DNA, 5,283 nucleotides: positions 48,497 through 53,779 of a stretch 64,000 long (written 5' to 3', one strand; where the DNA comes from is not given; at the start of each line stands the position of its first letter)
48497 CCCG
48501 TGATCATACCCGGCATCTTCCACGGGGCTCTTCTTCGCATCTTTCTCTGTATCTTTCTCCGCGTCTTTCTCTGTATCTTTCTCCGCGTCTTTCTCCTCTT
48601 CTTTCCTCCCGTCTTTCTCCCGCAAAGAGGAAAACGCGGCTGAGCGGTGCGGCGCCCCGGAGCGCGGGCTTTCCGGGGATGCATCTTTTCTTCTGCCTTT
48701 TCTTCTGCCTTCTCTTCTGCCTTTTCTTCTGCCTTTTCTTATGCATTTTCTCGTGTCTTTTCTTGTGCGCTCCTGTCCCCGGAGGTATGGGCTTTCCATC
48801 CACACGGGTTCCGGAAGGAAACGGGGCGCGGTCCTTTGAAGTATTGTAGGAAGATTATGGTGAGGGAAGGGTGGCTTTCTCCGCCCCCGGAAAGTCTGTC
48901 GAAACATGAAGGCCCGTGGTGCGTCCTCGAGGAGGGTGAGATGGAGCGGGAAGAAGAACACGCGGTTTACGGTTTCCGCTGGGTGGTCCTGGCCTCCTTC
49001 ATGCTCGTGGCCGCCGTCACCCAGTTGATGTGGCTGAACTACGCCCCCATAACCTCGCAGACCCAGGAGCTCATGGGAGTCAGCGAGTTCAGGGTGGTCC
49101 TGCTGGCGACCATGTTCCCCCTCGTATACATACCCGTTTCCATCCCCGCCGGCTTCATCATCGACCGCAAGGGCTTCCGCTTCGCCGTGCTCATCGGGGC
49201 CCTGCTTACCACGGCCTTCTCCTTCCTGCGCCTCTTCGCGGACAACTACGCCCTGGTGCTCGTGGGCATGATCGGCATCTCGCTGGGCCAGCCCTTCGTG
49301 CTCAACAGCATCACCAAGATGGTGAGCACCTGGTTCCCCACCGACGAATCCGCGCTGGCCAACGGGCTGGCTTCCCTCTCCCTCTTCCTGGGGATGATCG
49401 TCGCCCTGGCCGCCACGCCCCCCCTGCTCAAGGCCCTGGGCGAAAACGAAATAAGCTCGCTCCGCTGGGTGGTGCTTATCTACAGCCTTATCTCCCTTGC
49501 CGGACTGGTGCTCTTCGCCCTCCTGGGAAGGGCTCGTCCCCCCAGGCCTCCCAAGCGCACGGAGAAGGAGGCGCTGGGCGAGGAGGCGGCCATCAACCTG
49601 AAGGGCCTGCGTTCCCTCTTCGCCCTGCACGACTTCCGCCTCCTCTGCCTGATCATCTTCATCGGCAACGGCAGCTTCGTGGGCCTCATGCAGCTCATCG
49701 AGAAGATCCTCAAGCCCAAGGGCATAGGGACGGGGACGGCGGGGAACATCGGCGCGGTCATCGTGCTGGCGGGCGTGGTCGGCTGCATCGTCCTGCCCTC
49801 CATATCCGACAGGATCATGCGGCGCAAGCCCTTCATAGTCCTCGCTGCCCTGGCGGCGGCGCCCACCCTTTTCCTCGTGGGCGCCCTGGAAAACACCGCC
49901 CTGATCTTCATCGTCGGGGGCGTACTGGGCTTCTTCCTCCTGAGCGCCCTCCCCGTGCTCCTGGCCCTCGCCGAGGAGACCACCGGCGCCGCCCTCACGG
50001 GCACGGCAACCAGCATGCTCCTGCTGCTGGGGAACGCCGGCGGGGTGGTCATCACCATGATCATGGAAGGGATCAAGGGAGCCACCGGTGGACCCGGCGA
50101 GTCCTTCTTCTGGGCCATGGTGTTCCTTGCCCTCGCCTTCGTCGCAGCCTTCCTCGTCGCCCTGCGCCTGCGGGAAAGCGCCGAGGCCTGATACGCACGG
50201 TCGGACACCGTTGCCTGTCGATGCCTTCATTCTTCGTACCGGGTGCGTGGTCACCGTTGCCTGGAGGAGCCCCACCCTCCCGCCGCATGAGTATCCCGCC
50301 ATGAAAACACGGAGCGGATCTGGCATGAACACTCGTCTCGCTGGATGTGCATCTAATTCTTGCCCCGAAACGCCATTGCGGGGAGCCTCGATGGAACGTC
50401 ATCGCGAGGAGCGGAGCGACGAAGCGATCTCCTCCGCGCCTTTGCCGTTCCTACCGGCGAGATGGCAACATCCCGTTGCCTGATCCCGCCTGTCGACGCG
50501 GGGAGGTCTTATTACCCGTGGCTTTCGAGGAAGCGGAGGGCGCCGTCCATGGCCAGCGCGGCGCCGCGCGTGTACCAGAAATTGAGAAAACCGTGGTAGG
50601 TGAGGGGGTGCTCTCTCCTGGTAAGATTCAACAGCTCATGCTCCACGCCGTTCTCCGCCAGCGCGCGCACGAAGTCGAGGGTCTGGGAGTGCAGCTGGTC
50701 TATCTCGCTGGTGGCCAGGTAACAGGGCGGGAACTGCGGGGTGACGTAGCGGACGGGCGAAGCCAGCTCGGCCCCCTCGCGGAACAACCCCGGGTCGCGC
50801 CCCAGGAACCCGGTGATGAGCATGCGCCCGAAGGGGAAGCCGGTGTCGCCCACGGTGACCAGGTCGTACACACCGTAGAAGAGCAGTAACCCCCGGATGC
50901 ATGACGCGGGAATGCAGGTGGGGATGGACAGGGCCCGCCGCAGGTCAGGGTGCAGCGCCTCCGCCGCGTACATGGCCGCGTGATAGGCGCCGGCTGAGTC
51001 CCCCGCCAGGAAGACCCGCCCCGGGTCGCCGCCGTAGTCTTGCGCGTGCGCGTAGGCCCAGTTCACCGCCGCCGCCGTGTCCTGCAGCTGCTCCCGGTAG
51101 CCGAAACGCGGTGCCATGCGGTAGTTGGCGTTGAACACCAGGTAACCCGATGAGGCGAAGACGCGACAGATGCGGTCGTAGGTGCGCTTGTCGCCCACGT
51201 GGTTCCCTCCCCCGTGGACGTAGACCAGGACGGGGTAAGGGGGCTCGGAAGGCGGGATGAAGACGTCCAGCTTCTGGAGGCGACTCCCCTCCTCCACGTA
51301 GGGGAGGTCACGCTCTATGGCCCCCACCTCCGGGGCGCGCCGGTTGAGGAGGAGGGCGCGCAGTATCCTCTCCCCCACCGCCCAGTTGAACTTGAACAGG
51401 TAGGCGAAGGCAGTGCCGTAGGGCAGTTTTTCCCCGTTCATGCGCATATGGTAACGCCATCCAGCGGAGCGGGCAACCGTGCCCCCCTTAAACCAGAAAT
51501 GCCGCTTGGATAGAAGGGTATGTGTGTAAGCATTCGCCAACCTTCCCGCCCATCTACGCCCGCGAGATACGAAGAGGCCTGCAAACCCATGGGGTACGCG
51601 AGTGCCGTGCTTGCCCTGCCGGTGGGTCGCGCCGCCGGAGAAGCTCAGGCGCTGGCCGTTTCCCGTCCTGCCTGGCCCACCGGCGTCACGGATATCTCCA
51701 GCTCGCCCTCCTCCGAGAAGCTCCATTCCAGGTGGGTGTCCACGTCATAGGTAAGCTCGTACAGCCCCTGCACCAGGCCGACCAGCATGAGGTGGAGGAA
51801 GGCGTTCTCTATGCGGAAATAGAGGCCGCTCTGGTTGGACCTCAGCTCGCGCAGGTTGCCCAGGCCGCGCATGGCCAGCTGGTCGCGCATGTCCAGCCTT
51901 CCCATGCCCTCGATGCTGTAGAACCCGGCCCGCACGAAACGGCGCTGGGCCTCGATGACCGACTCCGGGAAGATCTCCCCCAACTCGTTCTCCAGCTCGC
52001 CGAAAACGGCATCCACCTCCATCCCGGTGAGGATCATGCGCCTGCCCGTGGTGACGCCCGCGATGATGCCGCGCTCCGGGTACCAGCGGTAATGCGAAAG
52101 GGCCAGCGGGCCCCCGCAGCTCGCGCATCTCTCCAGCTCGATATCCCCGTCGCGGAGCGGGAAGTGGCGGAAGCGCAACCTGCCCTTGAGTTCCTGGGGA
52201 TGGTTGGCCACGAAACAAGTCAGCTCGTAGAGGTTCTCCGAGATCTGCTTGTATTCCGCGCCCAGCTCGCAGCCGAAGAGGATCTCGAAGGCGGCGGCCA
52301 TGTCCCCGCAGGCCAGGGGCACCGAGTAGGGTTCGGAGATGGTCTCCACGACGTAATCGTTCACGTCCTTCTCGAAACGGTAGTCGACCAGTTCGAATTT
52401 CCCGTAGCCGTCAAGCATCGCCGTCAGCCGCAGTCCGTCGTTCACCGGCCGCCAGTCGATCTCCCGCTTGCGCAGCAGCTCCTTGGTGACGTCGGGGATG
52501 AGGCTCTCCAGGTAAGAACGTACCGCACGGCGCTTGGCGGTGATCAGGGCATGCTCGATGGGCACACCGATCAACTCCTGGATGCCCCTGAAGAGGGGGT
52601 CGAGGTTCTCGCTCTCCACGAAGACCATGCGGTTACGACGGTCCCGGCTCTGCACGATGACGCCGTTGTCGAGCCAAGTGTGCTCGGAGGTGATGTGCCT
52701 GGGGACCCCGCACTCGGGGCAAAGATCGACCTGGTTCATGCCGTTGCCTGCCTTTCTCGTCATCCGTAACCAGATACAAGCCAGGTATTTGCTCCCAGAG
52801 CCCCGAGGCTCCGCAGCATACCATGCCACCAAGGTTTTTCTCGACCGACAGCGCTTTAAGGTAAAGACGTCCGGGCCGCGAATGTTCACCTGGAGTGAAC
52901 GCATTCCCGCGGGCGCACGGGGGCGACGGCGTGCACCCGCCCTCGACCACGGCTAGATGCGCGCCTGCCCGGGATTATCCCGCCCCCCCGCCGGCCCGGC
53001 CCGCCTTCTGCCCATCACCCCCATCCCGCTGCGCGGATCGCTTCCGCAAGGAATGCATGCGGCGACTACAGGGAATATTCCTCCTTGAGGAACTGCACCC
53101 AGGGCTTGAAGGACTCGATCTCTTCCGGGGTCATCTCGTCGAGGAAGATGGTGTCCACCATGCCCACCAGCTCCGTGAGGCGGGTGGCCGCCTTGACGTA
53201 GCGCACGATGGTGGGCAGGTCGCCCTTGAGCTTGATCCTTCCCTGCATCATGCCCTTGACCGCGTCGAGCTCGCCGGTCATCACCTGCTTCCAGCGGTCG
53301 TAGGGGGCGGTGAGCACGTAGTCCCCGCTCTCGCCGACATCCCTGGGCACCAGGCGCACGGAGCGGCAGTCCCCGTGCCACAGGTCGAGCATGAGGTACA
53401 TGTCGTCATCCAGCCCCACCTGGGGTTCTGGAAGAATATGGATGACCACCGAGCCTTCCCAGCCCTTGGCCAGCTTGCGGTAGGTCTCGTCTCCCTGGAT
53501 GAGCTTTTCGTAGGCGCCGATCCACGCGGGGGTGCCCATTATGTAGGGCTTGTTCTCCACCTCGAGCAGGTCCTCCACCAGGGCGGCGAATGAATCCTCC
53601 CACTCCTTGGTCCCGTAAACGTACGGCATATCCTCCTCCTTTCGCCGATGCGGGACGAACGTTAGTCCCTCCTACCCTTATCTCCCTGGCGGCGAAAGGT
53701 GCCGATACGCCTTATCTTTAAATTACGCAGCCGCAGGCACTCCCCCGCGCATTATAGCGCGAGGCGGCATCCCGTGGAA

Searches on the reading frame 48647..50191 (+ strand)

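Call 68: search_protein_families(library=pfam, proteins=[window:48647-50191:+], max_evalue=0.00001)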
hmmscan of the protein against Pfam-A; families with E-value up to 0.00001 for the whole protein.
window:48647-50191:+ (514 aa): 1 family
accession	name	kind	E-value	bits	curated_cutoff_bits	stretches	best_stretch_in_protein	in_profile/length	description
PF07690.21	MFS_1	-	3.2e-34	118.8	33.4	1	119-468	2-345/347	Major Facilitator Superfamily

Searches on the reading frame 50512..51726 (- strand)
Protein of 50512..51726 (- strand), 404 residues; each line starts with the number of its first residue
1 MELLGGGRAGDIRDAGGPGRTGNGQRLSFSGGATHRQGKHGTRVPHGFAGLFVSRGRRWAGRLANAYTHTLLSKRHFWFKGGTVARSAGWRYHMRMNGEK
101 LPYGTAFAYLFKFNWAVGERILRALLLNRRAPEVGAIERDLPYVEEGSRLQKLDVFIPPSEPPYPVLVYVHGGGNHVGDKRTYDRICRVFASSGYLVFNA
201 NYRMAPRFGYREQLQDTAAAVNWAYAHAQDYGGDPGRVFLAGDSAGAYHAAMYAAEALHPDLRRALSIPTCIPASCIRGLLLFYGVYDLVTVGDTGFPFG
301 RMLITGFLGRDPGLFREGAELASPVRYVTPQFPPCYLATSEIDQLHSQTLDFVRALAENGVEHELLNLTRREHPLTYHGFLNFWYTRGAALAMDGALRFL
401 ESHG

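Call 68: search_protein_families(library=pfam, proteins=[window:50512-51726:-], max_evalue=0.00001)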
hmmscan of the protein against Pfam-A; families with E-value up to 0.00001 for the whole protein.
window:50512-51726:- (404 aa): 3 families
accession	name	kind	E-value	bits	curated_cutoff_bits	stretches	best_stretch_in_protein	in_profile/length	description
PF07859.19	Abhydrolase_3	-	3.2e-29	102.6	25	1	167-373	1-206/210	alpha/beta hydrolase fold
PF20434.5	BD-FAE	-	1.1e-27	97.4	26.8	1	153-345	1-202/215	BD-FAE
PF00135.34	COesterase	-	2.8e-14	53.4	27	1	153-255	88-202/515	Carboxylesterase family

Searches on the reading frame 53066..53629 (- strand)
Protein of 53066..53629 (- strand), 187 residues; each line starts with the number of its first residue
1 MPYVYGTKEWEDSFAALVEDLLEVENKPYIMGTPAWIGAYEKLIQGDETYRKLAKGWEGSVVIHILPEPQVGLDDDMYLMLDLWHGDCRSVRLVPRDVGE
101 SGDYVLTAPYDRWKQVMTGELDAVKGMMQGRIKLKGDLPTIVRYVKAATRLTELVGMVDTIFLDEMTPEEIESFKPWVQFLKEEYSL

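Call 68: search_protein_families(library=pfam, proteins=[window:53066-53629:-], max_evalue=0.00001)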
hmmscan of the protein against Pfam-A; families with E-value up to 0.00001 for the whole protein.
window:53066-53629:- (187 aa): 1 family
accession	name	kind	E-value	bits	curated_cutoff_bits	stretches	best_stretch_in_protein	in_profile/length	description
PF02036.22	SCP2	-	3.1e-11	43.9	21.3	1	41-142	2-94/101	SCP-2 sterol transfer family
